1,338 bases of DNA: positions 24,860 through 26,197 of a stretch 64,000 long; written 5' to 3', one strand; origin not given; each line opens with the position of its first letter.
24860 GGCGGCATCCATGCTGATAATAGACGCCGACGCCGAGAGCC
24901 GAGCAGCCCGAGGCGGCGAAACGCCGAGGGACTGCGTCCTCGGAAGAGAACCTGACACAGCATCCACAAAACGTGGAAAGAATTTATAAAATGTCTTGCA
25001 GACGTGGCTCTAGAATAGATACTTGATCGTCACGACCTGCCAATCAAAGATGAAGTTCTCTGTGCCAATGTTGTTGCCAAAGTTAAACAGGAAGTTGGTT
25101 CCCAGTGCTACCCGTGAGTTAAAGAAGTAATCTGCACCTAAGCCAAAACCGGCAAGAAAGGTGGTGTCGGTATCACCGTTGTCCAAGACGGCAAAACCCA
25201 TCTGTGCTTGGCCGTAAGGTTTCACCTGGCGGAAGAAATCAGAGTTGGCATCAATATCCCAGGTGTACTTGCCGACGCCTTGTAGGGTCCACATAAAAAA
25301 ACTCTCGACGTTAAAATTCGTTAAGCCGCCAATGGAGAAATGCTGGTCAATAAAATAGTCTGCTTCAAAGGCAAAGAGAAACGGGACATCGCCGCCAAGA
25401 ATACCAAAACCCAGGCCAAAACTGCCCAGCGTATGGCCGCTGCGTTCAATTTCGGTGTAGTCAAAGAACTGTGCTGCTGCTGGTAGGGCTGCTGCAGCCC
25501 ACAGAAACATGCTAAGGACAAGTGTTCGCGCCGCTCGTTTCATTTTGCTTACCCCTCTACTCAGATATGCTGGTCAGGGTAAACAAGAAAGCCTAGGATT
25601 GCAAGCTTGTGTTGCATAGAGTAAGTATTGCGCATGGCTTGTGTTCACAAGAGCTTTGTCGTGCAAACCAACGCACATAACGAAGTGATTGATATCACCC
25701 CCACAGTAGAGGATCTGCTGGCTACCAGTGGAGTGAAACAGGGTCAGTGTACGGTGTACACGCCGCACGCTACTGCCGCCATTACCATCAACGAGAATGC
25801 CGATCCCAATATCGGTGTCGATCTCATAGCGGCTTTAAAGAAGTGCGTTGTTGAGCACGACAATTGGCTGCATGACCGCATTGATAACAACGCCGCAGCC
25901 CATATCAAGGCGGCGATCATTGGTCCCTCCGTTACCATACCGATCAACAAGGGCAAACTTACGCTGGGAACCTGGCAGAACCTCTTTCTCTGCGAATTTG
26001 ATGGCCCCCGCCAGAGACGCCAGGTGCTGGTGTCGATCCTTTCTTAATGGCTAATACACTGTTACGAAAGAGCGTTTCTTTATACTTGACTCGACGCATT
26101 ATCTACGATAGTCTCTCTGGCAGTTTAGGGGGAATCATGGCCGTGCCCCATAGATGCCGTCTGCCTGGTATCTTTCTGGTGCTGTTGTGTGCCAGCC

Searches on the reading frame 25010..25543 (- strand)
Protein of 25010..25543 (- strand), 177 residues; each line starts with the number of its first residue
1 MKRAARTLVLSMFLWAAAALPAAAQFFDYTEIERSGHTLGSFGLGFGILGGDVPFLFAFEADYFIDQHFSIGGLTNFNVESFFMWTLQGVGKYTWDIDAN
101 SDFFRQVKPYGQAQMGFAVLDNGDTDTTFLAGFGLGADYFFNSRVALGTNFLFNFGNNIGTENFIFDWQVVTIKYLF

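Call 28: search_protein_families(library=pfam, proteins=[window:25010-25543:-])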
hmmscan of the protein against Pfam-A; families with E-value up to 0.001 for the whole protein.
window:25010-25543:- (177 aa): 1 family
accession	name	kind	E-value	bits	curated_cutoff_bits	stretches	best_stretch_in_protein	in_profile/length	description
PF13505.12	OMP_b-brl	-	2.7e-07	31.4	28.7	1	14-152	6-151/175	Outer membrane protein beta-barrel domain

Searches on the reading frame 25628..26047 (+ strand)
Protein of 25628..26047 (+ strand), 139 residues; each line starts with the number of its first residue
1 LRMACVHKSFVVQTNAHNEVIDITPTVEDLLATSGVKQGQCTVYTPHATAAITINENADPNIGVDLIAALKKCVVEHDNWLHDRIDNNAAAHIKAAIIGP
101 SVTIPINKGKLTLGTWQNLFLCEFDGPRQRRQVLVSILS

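Call 28: search_protein_families(library=pfam, proteins=[window:25628-26047:+])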
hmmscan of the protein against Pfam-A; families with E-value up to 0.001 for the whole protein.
window:25628-26047:+ (139 aa): 1 family
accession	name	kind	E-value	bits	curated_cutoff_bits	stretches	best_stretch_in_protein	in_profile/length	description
PF01894.22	UPF0047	-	1.6e-41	141.6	27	1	22-137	1-117/117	Uncharacterised protein family UPF0047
